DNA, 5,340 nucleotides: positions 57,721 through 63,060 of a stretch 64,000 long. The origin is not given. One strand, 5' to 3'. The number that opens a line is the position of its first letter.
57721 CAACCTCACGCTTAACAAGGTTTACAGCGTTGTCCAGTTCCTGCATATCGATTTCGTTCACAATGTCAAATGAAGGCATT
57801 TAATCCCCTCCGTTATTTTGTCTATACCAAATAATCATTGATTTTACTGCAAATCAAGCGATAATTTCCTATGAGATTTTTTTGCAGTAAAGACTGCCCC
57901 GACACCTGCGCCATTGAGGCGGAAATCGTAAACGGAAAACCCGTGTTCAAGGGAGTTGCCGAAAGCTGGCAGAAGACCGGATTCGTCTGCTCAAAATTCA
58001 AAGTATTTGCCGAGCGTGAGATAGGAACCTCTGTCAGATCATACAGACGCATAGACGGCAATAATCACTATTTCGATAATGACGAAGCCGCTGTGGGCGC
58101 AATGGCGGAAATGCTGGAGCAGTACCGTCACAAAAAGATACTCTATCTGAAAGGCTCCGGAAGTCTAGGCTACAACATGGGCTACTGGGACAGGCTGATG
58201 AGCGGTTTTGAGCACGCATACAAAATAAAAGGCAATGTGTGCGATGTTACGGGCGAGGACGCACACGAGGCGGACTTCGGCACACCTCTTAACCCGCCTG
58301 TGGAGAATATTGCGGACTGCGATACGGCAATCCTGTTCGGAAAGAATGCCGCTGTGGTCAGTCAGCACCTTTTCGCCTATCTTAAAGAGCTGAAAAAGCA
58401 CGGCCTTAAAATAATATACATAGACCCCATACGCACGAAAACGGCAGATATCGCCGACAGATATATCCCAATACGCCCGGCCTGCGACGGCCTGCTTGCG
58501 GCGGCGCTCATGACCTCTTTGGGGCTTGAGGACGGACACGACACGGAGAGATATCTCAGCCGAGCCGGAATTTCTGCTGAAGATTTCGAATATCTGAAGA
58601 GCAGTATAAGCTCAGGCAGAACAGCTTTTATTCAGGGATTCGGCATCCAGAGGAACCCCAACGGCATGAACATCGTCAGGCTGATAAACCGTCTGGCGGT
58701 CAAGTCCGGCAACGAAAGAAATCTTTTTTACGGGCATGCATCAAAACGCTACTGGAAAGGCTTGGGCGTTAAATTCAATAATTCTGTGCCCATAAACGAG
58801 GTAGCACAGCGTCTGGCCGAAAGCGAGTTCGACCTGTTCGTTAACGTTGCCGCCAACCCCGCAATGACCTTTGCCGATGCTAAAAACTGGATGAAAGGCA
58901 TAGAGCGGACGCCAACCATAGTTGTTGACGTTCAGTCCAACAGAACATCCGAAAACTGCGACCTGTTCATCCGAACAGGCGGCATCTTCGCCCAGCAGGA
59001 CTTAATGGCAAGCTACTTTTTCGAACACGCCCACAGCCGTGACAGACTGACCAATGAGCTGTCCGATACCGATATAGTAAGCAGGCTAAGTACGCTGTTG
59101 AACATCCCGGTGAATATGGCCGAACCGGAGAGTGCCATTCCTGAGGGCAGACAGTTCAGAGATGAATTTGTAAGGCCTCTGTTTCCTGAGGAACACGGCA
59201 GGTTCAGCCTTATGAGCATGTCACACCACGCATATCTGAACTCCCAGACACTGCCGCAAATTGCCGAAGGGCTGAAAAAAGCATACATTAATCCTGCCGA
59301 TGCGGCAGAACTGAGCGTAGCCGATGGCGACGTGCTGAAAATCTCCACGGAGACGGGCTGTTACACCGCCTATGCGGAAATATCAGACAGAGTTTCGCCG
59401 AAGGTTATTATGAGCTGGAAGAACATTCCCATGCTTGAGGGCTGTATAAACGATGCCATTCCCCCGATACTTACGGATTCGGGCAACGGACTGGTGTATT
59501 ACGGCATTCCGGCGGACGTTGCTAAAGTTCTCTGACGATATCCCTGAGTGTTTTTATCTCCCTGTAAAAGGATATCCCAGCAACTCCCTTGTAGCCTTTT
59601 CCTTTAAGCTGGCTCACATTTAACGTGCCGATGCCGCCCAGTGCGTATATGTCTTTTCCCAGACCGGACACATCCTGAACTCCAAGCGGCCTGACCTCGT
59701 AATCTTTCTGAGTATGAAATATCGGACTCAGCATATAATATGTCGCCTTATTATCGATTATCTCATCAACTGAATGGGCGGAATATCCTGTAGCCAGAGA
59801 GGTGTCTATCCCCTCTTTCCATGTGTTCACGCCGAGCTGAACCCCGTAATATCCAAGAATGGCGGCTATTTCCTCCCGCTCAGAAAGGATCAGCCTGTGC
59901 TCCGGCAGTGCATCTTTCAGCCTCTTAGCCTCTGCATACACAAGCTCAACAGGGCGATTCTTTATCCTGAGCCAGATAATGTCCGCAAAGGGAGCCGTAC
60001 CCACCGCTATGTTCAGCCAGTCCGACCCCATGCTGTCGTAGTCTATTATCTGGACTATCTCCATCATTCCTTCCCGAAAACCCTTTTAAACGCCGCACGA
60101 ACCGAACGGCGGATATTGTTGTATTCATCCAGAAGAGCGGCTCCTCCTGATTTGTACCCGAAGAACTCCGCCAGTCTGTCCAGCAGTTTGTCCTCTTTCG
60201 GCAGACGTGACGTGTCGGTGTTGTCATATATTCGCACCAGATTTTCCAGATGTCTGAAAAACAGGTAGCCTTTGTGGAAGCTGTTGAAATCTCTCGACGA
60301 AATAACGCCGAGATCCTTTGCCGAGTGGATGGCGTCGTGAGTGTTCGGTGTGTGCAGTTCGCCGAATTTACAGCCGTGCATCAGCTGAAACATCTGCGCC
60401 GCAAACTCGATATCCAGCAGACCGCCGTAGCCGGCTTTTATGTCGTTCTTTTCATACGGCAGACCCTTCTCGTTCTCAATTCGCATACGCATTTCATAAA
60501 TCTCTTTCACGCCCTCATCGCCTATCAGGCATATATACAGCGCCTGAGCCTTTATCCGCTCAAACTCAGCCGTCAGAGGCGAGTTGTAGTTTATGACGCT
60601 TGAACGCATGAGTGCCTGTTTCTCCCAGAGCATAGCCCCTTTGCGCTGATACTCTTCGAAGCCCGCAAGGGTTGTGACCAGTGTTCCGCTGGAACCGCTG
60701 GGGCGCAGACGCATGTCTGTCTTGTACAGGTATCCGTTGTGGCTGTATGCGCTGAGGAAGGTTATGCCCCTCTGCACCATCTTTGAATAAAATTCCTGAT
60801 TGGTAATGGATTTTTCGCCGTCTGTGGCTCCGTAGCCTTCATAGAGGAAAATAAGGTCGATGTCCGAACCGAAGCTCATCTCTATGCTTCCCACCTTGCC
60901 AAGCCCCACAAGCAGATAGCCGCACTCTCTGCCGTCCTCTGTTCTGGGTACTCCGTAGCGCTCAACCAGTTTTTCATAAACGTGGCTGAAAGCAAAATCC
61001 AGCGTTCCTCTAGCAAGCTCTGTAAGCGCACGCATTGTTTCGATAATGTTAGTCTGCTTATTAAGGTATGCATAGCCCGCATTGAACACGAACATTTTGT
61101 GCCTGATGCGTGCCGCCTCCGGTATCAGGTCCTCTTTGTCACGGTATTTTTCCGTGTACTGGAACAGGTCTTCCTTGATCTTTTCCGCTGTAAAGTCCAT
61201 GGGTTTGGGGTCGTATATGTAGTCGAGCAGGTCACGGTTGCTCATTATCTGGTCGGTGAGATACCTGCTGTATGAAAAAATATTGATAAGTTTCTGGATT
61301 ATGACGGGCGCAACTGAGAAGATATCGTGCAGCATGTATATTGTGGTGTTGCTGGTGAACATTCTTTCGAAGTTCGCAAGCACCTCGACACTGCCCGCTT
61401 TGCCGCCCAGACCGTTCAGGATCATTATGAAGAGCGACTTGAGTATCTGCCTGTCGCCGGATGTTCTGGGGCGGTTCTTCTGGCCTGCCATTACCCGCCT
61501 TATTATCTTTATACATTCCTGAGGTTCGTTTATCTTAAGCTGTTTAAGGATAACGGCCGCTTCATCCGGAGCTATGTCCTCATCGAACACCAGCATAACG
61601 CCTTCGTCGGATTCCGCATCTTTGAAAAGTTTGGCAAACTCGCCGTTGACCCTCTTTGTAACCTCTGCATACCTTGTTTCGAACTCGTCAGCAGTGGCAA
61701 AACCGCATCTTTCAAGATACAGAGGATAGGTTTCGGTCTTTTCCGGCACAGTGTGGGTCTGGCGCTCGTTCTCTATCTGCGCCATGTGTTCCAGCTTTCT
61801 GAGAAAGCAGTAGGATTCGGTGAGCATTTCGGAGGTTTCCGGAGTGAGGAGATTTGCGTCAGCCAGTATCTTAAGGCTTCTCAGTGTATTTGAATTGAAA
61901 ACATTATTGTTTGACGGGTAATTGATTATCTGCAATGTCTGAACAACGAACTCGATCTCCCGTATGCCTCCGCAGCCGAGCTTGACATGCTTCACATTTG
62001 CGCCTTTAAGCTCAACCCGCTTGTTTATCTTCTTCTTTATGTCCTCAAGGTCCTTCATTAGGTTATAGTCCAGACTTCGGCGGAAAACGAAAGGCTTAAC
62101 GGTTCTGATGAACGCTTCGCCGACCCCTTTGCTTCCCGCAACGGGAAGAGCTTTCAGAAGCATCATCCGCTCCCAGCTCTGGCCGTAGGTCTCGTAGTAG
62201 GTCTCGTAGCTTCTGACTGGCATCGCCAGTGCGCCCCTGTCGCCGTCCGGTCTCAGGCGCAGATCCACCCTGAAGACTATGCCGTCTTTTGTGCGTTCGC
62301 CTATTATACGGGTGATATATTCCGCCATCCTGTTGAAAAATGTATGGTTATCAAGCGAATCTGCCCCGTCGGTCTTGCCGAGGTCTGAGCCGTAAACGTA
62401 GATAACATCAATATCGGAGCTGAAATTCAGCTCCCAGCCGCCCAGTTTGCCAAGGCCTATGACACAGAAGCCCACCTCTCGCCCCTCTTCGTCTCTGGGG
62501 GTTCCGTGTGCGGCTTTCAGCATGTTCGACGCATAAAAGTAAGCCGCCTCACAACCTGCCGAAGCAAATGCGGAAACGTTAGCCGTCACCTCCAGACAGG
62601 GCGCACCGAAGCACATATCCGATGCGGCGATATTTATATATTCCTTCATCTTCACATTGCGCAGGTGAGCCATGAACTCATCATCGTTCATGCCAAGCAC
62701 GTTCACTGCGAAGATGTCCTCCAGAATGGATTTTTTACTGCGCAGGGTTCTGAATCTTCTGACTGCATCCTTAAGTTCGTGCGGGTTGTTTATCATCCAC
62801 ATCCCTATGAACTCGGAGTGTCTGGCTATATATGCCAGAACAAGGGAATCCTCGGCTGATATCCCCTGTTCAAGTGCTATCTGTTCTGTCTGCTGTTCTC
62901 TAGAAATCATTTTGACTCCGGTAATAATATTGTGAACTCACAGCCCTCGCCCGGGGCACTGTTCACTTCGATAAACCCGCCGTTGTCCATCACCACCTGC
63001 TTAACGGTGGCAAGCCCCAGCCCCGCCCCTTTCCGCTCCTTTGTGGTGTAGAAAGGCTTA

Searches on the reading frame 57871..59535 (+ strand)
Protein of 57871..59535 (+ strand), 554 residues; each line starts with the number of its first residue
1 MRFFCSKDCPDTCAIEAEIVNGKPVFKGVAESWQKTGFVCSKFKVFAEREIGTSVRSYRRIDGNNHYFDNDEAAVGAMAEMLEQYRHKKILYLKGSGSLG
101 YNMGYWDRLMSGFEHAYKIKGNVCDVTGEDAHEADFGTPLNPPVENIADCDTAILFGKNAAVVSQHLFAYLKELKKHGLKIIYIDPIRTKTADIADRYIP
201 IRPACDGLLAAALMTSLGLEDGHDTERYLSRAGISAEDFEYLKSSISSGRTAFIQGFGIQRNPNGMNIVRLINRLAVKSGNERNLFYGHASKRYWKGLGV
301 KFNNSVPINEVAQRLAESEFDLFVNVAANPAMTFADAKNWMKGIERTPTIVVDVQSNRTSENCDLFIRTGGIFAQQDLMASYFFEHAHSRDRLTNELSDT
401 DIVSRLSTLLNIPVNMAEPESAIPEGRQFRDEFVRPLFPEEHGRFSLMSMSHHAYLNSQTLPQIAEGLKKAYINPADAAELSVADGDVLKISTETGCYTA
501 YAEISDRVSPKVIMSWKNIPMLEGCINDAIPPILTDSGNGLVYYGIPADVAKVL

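Call 72: search_protein_families(library=pfam, proteins=[window:57871-59535:+], max_evalue=0.00001)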
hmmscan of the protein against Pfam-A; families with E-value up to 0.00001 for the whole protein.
window:57871-59535:+ (554 aa): 2 families
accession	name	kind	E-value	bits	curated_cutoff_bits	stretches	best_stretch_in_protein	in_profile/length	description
PF00384.28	Molybdopterin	-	3.2e-13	49.9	24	1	117-365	72-306/353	Molybdopterin oxidoreductase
PF01568.27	Molydop_binding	-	4.9e-10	39.9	26.8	1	451-536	7-99/110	Molydopterin dinucleotide binding domain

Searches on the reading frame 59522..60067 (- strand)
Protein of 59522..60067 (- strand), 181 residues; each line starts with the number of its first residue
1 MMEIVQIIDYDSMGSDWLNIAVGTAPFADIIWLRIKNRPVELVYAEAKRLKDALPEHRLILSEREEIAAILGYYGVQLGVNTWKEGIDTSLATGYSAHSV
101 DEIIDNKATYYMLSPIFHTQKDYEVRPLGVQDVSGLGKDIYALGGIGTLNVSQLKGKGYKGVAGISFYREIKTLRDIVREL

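Call 72: search_protein_families(library=pfam, proteins=[window:59522-60067:-], max_evalue=0.00001)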
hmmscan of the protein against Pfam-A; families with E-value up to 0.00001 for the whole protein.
window:59522-60067:- (181 aa): 1 family
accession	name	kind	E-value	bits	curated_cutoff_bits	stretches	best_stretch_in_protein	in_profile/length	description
PF02581.23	TMP-TENI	-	7.6e-12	45.4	27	1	28-166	26-178/180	Thiamine monophosphate synthase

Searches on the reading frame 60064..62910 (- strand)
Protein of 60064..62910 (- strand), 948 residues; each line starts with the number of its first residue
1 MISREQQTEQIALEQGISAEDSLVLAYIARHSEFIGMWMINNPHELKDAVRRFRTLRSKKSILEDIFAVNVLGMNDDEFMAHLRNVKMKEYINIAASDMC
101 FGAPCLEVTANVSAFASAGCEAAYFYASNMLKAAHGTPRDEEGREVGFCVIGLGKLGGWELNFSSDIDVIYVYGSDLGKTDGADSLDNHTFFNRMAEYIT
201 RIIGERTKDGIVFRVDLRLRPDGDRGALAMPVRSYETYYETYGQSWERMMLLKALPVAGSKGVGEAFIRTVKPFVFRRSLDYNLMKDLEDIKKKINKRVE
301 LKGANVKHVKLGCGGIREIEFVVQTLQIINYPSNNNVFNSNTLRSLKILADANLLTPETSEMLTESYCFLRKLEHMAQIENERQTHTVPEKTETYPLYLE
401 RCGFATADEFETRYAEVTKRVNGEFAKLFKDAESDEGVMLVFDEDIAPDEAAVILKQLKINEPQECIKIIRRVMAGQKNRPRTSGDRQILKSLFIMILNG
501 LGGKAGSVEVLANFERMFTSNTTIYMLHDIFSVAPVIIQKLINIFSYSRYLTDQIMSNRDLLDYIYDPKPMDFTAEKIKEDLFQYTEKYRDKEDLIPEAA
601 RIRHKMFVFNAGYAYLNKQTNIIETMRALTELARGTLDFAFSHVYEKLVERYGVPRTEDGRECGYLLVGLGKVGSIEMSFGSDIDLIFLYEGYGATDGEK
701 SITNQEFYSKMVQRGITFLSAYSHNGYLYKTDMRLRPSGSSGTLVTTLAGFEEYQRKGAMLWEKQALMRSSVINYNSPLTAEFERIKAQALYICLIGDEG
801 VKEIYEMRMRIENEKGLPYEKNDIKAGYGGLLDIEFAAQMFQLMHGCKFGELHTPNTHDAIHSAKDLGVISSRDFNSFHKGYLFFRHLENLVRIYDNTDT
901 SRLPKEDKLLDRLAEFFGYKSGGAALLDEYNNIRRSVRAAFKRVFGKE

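Call 72: search_protein_families(library=pfam, proteins=[window:60064-62910:-], max_evalue=0.00001)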
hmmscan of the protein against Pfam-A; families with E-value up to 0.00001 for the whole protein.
window:60064-62910:- (948 aa): 2 families
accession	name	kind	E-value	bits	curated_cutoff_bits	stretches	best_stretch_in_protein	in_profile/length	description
PF03710.21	GlnE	-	6.4e-112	373.4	24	2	25-268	4-250/252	Glutamate-ammonia ligase adenylyltransferase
PF08335.16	GlnD_UR_UTase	-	5.9e-43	146.7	21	2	291-429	3-141/141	GlnD PII-uridylyltransferase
